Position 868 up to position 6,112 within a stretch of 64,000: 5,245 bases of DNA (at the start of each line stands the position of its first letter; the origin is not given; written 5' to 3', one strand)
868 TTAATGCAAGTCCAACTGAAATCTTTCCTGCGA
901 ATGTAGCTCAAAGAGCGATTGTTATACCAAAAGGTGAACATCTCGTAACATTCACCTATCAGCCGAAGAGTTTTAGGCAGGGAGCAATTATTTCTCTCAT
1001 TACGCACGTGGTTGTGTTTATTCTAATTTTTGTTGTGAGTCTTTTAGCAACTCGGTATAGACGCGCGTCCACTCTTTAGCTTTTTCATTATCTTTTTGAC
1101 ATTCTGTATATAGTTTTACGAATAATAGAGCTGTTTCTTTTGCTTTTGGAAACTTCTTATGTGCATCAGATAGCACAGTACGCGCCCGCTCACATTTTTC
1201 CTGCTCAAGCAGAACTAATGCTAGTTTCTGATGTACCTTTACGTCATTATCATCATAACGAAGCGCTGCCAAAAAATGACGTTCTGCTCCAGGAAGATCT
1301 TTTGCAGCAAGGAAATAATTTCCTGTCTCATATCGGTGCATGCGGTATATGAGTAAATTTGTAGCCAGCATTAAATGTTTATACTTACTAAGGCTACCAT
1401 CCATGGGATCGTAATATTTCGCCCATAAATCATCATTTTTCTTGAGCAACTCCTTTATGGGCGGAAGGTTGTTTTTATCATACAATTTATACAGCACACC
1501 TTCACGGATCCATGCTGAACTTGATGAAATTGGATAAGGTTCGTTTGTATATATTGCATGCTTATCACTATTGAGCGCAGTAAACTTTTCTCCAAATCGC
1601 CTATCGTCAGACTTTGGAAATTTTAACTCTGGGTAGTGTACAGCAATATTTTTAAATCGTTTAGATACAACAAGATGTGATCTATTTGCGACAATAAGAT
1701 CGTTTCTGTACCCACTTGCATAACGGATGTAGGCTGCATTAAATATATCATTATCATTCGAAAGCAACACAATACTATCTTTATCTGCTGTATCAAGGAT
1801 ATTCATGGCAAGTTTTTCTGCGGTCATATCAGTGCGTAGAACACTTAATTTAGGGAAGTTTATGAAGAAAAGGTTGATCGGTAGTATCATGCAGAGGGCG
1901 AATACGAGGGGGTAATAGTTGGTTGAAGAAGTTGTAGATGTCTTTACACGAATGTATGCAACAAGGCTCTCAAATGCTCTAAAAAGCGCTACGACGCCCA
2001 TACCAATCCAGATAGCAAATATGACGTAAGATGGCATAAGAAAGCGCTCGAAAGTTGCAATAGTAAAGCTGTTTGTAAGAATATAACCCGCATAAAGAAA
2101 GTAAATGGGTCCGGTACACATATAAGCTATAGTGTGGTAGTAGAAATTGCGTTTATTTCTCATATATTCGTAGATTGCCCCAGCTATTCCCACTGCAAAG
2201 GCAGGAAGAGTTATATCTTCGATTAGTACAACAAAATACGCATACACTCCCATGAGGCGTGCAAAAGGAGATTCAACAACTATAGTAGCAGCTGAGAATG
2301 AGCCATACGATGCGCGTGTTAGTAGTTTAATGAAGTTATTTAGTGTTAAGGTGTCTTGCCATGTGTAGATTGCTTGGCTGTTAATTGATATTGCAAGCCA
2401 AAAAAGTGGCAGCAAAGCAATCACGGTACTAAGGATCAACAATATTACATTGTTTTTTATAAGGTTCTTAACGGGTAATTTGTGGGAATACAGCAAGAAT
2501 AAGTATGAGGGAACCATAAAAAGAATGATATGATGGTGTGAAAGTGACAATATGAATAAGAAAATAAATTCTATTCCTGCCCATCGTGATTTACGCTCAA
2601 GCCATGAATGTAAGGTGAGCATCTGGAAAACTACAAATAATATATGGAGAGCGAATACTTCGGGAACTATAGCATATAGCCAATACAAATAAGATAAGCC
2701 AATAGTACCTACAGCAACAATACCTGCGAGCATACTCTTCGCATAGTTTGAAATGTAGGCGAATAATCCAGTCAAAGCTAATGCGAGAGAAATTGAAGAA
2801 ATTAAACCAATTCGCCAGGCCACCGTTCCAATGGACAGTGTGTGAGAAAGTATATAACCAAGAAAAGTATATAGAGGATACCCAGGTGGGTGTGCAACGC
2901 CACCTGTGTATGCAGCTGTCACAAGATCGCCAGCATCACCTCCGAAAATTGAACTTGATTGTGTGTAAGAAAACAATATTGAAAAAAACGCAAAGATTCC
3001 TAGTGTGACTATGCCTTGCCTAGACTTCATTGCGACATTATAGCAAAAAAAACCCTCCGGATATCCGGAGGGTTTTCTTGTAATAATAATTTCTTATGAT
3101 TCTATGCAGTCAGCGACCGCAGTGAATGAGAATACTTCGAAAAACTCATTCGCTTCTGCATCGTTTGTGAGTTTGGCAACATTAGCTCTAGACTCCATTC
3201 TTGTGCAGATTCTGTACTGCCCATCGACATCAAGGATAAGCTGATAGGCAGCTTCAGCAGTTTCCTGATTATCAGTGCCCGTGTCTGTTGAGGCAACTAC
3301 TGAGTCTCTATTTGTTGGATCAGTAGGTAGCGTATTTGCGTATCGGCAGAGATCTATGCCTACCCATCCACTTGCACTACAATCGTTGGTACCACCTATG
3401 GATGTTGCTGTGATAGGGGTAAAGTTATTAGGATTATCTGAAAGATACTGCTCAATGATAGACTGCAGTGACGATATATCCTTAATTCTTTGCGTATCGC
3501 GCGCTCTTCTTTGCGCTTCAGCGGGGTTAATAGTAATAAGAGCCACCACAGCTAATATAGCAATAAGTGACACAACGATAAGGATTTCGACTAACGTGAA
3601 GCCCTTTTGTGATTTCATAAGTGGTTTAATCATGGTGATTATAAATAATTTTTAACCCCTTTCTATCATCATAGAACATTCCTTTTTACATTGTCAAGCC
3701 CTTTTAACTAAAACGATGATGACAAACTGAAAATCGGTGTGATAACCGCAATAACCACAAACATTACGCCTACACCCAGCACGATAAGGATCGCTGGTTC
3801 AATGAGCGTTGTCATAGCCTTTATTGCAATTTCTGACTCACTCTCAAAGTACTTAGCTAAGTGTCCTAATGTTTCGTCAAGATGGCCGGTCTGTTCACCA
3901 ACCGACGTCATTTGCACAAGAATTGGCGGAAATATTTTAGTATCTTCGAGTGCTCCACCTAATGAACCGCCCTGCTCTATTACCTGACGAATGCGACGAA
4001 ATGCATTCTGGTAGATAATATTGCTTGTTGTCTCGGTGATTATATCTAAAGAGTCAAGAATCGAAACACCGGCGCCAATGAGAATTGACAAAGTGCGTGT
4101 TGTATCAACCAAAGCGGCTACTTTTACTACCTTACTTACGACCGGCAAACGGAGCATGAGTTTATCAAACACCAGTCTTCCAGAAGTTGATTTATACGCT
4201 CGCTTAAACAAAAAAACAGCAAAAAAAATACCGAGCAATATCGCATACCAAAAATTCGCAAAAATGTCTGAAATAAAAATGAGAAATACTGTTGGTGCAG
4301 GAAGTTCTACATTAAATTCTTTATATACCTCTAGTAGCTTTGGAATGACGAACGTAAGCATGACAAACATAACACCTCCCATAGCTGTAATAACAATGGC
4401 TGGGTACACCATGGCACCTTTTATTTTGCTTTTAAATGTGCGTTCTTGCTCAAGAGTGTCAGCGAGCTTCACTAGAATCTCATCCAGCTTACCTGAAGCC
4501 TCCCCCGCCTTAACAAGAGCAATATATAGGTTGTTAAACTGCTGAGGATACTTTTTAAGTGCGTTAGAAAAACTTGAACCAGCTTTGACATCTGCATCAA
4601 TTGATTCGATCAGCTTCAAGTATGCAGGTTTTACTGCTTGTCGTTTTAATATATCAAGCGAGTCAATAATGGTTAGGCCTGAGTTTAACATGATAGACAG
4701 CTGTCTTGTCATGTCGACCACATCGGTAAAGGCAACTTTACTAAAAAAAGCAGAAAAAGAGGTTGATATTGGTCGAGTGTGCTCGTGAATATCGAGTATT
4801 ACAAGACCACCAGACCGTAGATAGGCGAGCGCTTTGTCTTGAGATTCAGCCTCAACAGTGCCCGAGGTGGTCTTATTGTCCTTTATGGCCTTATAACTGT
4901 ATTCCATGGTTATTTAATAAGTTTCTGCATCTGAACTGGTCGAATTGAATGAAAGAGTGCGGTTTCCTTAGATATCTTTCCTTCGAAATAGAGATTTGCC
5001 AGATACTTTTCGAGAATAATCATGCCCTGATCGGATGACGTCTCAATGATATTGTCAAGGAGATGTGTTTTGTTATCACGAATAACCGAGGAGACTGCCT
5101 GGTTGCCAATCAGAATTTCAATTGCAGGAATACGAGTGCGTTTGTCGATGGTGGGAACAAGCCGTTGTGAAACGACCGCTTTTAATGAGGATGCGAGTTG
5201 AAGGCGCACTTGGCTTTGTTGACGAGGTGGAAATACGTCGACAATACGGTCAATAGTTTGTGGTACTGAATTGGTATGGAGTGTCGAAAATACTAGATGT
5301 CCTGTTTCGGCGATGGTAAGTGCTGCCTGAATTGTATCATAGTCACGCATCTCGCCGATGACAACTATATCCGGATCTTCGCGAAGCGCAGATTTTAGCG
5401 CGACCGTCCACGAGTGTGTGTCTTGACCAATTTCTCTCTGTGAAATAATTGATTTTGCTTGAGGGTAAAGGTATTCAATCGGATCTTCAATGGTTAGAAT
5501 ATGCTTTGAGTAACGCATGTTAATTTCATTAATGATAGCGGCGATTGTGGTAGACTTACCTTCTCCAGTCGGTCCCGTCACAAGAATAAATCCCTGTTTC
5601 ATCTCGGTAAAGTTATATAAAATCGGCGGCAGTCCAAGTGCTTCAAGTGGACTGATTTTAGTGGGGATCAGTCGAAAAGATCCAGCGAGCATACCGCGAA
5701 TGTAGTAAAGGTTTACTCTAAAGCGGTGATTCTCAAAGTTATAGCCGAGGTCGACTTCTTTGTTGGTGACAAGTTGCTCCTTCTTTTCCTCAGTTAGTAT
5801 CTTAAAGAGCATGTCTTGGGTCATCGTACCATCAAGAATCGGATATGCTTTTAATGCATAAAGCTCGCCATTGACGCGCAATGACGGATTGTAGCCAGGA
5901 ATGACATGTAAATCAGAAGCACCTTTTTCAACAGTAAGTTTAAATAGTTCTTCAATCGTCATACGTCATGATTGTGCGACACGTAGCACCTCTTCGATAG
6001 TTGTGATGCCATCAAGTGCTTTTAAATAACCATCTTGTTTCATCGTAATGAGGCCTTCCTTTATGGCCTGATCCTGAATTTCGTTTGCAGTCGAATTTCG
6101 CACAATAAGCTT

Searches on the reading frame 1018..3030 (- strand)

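Call 31: search_protein_families(library=pfam, proteins=[window:1018-3030:-], max_evalue=0.00001)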
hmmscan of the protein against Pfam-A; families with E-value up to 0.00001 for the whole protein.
window:1018-3030:- (670 aa): 1 family
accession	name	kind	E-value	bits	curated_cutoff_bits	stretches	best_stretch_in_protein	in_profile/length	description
PF11028.14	TMEM260-like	-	3.6e-19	69.7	24.2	1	32-184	1-174/179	Protein O-mannosyl-transferase TMEM260-like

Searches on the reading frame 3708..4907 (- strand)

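Call 102: search_protein_families(library=pfam, proteins=[window:3708-4907:-], max_evalue=0.001)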
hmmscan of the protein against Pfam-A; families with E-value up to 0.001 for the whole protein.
window:3708-4907:- (399 aa): 1 family
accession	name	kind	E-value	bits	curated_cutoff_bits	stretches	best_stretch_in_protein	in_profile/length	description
PF00482.28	T2SSF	-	4.1e-65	217.8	25.2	2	67-189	2-125/125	Type II secretion system (T2SS), protein F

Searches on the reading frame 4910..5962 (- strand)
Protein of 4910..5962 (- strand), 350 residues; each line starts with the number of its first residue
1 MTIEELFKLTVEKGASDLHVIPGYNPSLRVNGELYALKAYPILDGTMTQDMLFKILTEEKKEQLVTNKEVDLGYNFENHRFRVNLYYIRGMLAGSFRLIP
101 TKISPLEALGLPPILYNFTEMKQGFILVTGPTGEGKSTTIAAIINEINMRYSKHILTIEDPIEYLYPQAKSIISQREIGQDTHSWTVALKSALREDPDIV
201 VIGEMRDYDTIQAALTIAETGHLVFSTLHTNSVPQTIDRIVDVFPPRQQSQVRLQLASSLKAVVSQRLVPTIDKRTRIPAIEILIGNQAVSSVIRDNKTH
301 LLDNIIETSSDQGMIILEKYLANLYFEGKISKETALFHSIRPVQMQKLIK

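Call 102: search_protein_families(library=pfam, proteins=[window:4910-5962:-], max_evalue=0.001)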
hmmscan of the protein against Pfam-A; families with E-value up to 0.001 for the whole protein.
window:4910-5962:- (350 aa): 3 families
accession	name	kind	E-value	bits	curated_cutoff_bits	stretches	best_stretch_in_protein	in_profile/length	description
PF00437.27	T2SSE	-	1.2e-44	153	24.9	1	117-278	136-287/370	Type II/IV secretion system protein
PF25199.1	nSTAND_NTPase5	-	0.00011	22.5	34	1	120-175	38-93/145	Novel STAND NTPase 5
PF13401.12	AAA_22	-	0.00013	22.7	27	1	122-176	4-61/130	AAA domain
